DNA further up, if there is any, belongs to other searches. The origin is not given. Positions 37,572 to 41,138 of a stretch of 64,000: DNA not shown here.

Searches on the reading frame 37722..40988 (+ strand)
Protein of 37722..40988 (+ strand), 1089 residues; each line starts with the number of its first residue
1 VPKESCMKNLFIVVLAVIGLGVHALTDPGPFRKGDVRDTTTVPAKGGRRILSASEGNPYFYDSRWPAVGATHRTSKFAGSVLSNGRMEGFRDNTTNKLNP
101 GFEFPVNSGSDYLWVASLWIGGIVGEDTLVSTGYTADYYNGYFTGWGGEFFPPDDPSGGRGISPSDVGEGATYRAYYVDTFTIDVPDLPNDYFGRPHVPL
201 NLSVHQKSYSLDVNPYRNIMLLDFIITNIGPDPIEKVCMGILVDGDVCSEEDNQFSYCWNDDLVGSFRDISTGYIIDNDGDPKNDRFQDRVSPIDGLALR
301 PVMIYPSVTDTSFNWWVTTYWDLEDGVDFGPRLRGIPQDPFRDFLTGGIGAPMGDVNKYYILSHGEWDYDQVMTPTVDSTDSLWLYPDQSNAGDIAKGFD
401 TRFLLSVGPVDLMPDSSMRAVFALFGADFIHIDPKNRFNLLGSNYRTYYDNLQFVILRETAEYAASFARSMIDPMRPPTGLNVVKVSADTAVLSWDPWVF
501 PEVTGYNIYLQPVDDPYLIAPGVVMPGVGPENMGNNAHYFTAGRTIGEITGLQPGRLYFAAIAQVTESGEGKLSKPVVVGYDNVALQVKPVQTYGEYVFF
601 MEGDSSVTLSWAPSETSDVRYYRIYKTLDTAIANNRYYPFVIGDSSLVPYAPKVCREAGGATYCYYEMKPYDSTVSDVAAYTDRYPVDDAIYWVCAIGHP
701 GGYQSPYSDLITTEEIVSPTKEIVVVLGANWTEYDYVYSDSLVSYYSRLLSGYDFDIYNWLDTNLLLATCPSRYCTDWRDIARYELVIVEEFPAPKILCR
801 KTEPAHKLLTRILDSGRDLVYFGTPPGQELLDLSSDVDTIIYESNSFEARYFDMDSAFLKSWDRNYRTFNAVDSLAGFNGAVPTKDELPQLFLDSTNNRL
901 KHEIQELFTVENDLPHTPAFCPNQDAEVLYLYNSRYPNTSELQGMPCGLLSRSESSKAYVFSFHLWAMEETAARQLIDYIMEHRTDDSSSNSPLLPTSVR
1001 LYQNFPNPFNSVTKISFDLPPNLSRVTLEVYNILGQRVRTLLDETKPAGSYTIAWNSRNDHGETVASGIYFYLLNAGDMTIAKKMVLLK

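Call 13: search_protein_families(library=pfam, proteins=[window:37722-40988:+])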
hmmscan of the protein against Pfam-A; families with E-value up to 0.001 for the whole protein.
window:37722-40988:+ (1089 aa): 3 families
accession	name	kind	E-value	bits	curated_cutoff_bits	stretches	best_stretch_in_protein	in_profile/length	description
PF00041.27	fn3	-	9.6e-12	45.4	25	1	477-578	2-82/84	Fibronectin type III domain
PF13860.13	FlgD_ig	-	5.4e-10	39.6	27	1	1011-1070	8-69/79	FlgD Ig-like domain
PF18962.6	Por_Secre_tail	-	8.3e-07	29.7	27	1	1005-1086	2-74/75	Secretion system C-terminal sorting domain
